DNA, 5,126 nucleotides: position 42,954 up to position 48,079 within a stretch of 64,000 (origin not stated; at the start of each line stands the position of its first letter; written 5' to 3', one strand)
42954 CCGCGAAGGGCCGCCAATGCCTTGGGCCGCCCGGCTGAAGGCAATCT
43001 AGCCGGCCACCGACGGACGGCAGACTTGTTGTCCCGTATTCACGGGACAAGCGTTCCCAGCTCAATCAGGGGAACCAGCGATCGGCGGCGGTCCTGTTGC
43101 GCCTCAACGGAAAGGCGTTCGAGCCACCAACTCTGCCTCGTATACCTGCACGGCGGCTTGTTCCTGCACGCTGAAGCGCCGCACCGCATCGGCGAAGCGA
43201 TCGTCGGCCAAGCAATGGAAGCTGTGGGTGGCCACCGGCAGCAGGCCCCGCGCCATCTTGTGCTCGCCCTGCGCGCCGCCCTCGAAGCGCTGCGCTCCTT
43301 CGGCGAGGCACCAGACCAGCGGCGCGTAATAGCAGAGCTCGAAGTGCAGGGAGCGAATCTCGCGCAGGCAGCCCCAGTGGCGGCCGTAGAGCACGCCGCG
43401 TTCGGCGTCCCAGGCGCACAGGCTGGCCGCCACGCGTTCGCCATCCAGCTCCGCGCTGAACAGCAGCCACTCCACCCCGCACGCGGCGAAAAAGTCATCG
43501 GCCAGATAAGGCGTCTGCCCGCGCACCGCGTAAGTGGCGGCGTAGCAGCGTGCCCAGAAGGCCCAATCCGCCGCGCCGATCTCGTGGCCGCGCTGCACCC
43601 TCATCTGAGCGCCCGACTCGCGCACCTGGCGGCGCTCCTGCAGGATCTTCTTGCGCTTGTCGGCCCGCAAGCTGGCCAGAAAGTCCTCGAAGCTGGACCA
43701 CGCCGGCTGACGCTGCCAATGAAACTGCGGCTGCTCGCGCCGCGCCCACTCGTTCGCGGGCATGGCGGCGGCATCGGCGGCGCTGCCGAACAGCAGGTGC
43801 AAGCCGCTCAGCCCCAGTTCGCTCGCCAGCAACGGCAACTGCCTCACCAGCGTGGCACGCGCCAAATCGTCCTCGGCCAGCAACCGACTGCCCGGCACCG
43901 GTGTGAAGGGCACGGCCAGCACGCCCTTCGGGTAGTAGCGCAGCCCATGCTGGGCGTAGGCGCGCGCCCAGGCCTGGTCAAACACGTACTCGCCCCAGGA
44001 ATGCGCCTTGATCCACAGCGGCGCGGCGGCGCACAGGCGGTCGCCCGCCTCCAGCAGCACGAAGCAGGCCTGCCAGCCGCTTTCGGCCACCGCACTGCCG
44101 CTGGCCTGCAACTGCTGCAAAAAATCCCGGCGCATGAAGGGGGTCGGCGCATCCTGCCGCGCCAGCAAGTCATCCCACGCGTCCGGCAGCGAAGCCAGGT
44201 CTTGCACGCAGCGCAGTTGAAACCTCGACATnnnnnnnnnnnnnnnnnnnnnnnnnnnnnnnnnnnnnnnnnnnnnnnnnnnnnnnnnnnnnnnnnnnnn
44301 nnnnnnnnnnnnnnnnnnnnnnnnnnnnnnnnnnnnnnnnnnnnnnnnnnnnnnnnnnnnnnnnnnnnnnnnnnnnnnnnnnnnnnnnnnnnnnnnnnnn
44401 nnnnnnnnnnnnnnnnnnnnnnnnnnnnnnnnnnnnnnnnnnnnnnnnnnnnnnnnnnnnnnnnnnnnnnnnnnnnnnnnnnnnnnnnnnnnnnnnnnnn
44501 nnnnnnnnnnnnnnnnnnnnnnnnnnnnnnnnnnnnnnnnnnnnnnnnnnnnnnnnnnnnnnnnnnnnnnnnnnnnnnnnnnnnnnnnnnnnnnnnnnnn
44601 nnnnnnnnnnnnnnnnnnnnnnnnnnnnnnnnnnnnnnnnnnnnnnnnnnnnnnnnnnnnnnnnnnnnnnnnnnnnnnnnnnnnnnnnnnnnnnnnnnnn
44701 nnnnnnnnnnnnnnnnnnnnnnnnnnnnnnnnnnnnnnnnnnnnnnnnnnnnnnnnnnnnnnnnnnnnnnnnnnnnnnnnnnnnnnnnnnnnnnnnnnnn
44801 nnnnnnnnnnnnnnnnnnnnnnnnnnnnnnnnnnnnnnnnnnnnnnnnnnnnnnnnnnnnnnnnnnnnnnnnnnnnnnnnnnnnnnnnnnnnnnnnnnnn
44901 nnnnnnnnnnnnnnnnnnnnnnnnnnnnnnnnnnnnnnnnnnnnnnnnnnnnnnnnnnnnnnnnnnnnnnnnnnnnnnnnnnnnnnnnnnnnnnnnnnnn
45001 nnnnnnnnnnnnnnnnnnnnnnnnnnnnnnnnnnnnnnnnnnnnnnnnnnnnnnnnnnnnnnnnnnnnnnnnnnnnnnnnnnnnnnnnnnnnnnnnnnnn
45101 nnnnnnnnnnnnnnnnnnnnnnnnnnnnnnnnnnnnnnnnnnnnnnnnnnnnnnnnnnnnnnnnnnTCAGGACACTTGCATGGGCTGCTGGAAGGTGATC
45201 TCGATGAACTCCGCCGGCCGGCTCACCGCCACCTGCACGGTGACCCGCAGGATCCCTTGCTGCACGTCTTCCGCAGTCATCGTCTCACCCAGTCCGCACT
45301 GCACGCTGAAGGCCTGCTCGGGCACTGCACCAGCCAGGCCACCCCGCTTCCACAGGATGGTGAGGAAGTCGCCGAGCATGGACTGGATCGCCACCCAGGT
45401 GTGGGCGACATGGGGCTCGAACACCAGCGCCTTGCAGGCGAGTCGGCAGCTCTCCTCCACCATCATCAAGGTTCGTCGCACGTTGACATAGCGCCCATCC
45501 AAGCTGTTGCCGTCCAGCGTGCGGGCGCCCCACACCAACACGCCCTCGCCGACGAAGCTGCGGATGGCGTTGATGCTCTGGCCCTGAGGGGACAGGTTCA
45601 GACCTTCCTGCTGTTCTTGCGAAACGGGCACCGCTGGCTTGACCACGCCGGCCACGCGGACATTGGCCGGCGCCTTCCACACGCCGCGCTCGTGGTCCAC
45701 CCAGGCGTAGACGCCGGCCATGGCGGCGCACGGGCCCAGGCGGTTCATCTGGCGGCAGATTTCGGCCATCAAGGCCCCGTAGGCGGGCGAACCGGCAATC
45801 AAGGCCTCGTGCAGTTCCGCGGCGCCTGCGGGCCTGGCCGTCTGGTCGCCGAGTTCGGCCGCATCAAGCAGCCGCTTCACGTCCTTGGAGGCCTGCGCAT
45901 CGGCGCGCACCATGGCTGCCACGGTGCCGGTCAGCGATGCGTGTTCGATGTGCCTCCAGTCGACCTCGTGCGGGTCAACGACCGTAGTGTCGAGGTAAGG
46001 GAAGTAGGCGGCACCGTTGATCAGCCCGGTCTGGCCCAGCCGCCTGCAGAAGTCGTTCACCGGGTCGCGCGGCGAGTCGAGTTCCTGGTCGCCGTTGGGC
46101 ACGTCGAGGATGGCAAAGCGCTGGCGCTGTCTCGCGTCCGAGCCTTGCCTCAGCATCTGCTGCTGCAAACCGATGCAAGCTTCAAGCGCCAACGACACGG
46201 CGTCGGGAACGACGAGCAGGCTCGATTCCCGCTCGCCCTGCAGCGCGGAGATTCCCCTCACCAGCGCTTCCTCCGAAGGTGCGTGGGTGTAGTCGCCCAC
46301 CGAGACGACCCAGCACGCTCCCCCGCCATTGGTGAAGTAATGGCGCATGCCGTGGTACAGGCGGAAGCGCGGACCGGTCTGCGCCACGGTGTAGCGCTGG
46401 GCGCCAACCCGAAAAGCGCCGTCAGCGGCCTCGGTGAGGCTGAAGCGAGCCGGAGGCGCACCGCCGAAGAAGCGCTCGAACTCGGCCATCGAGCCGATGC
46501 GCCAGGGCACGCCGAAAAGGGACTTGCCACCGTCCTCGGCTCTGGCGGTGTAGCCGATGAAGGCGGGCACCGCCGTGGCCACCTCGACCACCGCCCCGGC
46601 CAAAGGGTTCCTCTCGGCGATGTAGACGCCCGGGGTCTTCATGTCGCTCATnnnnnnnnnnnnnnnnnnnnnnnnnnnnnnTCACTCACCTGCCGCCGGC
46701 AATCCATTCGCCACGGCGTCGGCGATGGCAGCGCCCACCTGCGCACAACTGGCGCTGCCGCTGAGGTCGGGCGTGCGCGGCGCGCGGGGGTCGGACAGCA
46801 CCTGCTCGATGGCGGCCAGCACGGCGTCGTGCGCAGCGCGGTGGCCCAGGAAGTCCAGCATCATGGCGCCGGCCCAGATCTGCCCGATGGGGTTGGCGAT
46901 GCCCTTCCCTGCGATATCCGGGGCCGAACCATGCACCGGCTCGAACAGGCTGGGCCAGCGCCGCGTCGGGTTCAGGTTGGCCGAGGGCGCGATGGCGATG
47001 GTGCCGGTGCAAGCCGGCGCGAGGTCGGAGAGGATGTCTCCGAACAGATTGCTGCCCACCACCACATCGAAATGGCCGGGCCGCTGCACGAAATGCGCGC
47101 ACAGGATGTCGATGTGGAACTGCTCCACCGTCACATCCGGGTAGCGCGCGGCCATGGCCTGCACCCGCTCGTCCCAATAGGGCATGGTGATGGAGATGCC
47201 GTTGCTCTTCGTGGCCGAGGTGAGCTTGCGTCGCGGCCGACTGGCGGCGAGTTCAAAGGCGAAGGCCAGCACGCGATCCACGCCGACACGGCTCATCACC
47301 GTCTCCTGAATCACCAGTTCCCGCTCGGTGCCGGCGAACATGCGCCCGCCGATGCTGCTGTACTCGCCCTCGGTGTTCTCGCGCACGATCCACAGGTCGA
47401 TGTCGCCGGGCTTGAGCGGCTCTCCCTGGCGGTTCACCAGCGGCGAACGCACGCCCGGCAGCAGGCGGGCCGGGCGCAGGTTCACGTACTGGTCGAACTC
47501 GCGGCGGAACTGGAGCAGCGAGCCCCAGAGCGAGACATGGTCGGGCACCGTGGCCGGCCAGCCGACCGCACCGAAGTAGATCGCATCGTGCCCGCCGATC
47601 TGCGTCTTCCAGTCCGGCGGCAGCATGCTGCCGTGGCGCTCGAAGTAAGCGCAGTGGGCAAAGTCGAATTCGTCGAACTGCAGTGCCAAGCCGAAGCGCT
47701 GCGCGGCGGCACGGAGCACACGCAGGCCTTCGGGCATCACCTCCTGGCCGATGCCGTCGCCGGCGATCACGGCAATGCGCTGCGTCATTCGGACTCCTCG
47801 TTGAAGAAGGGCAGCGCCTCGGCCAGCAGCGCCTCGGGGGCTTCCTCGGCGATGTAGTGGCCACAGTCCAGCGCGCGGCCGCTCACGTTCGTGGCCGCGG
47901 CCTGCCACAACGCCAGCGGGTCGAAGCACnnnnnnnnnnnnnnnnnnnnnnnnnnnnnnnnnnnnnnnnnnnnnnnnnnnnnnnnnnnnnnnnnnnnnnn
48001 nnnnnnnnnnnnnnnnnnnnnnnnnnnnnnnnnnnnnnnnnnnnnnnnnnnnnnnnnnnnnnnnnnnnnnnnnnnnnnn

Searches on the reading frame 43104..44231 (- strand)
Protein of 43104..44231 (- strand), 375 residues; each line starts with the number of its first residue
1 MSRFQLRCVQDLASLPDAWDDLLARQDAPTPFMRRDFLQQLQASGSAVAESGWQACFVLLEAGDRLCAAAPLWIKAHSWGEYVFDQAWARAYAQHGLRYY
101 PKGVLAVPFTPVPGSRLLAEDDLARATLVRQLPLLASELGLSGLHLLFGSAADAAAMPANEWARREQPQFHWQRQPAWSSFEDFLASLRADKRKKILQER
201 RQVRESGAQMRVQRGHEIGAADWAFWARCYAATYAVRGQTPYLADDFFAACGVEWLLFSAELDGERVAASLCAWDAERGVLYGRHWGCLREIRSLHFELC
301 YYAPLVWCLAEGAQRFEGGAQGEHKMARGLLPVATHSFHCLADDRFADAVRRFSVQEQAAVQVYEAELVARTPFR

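Call 36: search_protein_families(library=pfam, proteins=[window:43104-44231:-], max_evalue=0.00001)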
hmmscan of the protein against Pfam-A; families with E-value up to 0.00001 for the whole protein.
window:43104-44231:- (375 aa): 1 family
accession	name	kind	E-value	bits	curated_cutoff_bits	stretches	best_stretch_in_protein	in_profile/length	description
PF04339.18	FemAB_like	-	3.9e-116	388.7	27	1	17-375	8-368/369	Peptidogalycan biosysnthesis/recognition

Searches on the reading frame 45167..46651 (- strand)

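Call 36: search_protein_families(library=pfam, proteins=[window:45167-46651:-], max_evalue=0.00001)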
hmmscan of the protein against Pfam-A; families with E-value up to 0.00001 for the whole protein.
window:45167-46651:- (494 aa): 2 families
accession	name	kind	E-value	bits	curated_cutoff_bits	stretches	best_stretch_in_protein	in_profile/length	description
PF04984.19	Phage_sheath_1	-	2.1e-08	34.6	31.4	1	176-379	17-168/168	Phage tail sheath protein subtilisin-like domain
PF17482.7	Phage_sheath_1C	-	5.3e-08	33.3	26.9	1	387-488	7-102/104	Phage tail sheath C-terminal domain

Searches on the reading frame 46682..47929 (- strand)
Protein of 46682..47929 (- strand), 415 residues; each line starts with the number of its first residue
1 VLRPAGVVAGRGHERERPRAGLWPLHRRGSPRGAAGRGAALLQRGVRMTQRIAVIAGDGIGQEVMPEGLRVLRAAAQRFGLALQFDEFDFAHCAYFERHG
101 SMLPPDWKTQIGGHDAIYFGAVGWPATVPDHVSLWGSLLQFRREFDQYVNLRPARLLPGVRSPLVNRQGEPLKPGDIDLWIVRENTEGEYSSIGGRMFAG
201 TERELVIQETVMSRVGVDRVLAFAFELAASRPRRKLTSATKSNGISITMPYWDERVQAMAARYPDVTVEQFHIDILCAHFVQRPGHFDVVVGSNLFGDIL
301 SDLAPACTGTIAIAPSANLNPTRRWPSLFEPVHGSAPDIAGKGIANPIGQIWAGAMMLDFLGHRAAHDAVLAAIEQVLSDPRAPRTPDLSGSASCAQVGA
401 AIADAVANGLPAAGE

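Call 36: search_protein_families(library=pfam, proteins=[window:46682-47929:-], max_evalue=0.00001)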
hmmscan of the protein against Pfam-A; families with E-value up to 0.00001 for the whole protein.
window:46682-47929:- (415 aa): 1 family
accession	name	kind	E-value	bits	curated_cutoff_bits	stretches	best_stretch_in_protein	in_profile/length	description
PF00180.25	Iso_dh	-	2.2e-84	284.2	27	1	52-401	2-347/348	Isocitrate/isopropylmalate dehydrogenase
